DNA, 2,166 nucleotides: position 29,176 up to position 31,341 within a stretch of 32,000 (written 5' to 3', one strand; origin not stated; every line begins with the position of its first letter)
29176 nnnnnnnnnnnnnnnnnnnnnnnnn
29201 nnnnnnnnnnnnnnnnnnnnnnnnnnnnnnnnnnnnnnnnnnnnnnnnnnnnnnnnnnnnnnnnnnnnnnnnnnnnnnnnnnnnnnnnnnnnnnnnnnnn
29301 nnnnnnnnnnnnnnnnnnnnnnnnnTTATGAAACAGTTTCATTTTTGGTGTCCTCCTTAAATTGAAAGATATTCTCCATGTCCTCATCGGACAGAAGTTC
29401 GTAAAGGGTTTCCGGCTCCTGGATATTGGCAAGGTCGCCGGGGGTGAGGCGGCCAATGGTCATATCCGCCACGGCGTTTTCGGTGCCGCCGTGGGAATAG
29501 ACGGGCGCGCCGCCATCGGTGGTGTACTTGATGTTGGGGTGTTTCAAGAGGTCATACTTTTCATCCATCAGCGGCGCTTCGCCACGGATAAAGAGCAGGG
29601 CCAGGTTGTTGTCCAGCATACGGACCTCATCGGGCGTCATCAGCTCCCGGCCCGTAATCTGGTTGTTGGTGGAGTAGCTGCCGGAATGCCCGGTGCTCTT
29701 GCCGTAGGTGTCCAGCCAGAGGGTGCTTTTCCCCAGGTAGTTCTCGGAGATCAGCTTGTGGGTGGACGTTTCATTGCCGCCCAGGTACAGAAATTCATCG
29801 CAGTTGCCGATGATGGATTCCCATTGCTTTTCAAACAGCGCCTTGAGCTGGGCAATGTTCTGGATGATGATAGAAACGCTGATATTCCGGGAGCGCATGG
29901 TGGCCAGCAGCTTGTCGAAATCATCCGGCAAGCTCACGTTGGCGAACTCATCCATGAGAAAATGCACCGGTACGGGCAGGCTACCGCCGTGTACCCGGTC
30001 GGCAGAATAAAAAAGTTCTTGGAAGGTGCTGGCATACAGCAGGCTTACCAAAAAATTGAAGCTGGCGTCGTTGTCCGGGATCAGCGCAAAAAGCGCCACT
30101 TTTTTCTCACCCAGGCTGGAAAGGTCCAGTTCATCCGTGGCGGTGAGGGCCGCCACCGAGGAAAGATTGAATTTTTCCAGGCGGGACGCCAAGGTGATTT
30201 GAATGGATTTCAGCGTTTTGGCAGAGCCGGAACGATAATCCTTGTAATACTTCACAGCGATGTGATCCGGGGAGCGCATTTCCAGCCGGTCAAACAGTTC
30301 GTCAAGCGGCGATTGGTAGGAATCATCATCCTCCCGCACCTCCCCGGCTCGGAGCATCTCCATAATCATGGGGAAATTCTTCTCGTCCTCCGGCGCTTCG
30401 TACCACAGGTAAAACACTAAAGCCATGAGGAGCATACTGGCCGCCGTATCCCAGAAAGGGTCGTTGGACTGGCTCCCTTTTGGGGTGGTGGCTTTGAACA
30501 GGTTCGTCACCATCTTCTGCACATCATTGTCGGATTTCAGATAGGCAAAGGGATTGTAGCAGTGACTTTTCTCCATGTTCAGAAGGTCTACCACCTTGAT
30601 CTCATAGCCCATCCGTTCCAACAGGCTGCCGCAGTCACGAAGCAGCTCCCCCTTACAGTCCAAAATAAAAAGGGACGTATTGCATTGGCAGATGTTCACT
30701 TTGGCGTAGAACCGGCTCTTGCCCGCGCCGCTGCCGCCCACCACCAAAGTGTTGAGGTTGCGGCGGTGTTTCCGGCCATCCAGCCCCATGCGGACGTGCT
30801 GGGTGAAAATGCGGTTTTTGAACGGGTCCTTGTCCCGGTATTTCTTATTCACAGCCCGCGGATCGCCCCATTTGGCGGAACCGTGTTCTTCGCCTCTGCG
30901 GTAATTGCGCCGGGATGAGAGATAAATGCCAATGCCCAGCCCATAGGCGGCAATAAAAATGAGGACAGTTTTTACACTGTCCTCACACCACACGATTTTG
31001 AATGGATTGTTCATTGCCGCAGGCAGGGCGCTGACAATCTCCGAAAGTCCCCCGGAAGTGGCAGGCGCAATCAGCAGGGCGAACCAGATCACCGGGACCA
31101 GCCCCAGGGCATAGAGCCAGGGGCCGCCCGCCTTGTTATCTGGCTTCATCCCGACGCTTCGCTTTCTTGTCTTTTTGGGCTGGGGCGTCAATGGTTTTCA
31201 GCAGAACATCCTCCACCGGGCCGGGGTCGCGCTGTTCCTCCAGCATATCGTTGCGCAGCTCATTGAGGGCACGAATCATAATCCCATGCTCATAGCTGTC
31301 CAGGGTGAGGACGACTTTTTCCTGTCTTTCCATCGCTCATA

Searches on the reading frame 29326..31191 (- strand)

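Call 10: search_protein_families(library=pfam, proteins=[window:29326-31191:-])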
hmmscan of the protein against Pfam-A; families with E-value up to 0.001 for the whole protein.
window:29326-31191:- (621 aa): 3 families
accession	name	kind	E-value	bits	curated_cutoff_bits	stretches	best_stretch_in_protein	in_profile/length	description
PF02534.20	T4SS-DNA_transf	-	3.3e-56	191.5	20.1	1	147-545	46-442/468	Type IV secretory system Conjugative DNA transfer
PF12696.13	TraG-D_C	-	1.4e-31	109.4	22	1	408-527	1-125/126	TraM recognition site of TraD and TraG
PF10412.15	TrwB_AAD_bind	-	3.6e-14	52.9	20.5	1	142-541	12-381/387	Type IV secretion-system coupling protein DNA-binding domain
